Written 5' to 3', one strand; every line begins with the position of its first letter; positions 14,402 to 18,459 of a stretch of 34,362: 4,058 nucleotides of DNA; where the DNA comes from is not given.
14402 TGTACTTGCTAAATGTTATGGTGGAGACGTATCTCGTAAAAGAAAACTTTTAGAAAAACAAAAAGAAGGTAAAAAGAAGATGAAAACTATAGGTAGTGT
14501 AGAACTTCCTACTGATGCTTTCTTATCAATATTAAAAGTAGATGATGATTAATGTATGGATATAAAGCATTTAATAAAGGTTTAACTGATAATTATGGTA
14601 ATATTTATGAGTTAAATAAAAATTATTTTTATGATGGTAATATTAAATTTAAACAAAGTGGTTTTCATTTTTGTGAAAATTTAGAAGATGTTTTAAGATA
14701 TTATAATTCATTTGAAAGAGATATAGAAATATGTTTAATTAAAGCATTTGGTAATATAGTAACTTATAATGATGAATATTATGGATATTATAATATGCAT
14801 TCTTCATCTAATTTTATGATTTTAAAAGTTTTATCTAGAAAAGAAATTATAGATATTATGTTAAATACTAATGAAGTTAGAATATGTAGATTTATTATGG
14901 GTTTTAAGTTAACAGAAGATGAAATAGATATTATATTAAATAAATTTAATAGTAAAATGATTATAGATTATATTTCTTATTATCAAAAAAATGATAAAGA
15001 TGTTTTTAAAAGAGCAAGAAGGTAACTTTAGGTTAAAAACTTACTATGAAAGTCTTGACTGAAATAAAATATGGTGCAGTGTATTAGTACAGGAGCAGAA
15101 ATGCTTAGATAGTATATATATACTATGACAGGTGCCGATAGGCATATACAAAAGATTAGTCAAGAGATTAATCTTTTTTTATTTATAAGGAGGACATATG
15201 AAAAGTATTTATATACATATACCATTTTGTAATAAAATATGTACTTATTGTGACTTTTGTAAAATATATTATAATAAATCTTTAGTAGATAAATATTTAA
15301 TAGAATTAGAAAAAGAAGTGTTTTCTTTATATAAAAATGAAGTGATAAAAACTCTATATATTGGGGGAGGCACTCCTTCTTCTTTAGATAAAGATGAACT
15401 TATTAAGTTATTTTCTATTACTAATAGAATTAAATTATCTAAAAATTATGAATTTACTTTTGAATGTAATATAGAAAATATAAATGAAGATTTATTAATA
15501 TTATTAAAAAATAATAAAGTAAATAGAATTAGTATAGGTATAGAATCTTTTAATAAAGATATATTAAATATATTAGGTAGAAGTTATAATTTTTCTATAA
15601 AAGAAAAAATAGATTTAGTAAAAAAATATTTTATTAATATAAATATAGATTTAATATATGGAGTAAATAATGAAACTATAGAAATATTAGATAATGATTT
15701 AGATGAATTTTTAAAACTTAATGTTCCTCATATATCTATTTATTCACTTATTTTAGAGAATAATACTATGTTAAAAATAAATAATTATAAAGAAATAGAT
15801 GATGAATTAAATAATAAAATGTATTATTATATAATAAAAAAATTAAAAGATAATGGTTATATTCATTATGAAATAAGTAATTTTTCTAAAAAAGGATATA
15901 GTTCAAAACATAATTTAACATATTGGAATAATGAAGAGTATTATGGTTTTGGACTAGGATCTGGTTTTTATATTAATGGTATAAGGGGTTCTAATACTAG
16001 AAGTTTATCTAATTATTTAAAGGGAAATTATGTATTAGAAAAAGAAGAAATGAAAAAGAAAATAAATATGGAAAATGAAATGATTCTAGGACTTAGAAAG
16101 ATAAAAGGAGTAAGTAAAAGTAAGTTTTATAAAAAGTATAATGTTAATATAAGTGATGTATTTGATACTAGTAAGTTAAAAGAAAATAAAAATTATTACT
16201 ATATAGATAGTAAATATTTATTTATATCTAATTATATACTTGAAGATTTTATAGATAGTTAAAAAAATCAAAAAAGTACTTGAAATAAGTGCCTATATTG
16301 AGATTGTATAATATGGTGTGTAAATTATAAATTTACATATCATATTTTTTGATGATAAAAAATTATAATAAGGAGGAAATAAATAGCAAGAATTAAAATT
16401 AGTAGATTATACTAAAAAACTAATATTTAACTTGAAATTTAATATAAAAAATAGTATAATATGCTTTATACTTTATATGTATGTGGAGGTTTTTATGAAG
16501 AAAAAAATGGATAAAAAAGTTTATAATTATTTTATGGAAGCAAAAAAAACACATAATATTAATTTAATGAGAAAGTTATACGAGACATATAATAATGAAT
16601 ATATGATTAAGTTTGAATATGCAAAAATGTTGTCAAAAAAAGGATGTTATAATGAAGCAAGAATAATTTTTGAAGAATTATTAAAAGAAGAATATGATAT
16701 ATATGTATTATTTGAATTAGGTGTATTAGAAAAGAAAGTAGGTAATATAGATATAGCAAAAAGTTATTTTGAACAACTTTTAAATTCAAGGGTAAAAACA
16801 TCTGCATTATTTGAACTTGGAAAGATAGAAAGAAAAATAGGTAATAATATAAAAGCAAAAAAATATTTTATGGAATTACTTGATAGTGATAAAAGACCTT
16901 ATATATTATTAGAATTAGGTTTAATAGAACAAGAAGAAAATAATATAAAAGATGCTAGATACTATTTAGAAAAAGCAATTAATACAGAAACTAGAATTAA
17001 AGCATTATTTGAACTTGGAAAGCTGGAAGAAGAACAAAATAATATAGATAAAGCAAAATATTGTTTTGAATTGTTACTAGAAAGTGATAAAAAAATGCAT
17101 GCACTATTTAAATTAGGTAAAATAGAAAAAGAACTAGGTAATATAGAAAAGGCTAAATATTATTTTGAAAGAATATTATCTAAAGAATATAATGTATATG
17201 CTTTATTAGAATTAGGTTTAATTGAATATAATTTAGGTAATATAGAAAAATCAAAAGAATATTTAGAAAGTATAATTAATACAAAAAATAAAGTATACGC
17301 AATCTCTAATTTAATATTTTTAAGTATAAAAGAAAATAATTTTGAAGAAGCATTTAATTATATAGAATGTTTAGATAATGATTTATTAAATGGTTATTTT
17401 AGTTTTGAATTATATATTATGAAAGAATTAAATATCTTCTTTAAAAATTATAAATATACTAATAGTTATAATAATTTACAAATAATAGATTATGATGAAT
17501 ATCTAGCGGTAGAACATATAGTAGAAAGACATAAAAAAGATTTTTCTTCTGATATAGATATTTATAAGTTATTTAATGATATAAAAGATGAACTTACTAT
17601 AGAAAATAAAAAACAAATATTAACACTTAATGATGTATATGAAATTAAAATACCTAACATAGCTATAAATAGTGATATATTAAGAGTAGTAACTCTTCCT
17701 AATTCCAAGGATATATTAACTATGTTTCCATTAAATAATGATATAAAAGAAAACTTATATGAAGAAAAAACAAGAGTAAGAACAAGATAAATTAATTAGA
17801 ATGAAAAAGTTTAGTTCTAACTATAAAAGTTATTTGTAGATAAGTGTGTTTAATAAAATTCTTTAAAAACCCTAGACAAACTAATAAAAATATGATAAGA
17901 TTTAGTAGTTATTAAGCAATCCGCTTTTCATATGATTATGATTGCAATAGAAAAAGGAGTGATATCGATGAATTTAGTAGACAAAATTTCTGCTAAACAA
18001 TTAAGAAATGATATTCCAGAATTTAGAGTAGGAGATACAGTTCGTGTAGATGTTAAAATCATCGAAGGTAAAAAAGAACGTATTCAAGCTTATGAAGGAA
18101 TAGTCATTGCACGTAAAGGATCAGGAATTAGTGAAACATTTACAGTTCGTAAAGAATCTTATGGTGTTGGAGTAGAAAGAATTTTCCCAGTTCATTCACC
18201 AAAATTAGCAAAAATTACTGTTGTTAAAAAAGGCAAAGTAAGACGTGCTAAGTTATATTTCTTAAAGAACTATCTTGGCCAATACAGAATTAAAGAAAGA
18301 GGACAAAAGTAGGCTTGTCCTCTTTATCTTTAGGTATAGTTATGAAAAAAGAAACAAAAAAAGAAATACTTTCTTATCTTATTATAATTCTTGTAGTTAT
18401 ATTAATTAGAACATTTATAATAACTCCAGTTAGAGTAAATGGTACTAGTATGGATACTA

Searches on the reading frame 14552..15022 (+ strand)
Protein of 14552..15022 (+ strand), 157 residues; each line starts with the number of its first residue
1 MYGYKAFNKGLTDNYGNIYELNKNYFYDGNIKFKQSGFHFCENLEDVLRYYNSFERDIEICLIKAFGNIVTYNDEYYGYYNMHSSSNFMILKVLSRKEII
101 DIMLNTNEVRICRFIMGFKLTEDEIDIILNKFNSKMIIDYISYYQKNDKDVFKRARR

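Call 22: search_protein_families(library=pfam, proteins=[window:14552-15022:+], max_evalue=0.001)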
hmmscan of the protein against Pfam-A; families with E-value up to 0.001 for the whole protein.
window:14552-15022:+ (157 aa): 1 family
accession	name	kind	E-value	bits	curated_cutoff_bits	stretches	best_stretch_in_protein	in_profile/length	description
PF24703.2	DUF7666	-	1.3e-15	58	27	1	1-100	1-93/95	Domain of unknown function (DUF7666)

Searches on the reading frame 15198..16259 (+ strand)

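Call 22: search_protein_families(library=pfam, proteins=[window:15198-16259:+], max_evalue=0.001)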
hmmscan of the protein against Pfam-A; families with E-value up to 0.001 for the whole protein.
window:15198-16259:+ (354 aa): 2 families
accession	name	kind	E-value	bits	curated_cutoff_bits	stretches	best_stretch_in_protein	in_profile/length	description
PF04055.27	Radical_SAM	-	3.5e-21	76.5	29.5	1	5-164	1-159/166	Radical SAM superfamily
PF06969.22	HemN_C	-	0.00013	22.4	24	1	291-329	7-46/67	HemN C-terminal domain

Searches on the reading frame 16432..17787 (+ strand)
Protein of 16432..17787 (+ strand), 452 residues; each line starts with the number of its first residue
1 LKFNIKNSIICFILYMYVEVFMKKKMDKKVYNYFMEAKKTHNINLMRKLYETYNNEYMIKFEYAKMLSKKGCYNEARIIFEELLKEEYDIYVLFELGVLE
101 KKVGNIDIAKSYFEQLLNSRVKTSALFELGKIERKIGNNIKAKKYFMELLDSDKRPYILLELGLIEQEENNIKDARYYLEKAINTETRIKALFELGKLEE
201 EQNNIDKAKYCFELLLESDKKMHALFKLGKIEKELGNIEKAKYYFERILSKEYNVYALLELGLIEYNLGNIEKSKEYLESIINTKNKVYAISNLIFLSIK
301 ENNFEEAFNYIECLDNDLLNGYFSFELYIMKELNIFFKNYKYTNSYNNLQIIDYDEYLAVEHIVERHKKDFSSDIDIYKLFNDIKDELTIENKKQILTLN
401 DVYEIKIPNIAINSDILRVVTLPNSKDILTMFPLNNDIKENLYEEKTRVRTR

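Call 22: search_protein_families(library=pfam, proteins=[window:16432-17787:+], max_evalue=0.001)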
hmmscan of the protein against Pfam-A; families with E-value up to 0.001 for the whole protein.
window:16432-17787:+ (452 aa): 11 families
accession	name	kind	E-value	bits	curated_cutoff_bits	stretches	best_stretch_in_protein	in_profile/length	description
PF07719.23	TPR_2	-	1.1e-21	75.5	27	0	224-251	3-30/34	Tetratricopeptide repeat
PF13174.12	TPR_6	-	2.6e-20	72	26.3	0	224-251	2-29/33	Tetratricopeptide repeat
PF13181.12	TPR_8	-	4.3e-14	51.8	25.7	0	224-249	3-28/34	Tetratricopeptide repeat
PF13424.12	TPR_12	-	1.3e-12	48.2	30.1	0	192-249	13-72/77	Tetratricopeptide repeat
PF00515.34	TPR_1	-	3.3e-09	36.6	27.8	0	224-250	3-29/34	Tetratricopeptide repeat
PF13428.12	TPR_14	-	1.4e-08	35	23.5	0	224-259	3-39/44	Tetratricopeptide repeat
PF14559.12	TPR_19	-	2.8e-08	34.4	25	0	235-286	4-56/68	Tetratricopeptide repeat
PF13432.12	TPR_16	-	5.5e-08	33.5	32.7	0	227-274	2-50/65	Tetratricopeptide repeat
PF13371.12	TPR_9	-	2.4e-05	24.7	35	0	255-282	29-56/73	Tetratricopeptide repeat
PF25064.1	ARM_TT21_5th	-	3.1e-05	24.7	27.8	0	201-250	13-63/117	TT21 fifth ARM repeats domain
PF13374.12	TPR_10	-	5.9e-05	23.4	27.5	0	257-284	4-31/42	Tetratricopeptide repeat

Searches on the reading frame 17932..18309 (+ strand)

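Call 22: search_protein_families(library=pfam, proteins=[window:17932-18309:+], max_evalue=0.001)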
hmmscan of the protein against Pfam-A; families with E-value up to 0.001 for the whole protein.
window:17932-18309:+ (126 aa): 1 family
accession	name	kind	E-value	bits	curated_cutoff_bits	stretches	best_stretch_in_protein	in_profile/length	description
PF01245.26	Ribosomal_L19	-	1.3e-46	157.6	22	1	15-123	2-111/111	Ribosomal protein L19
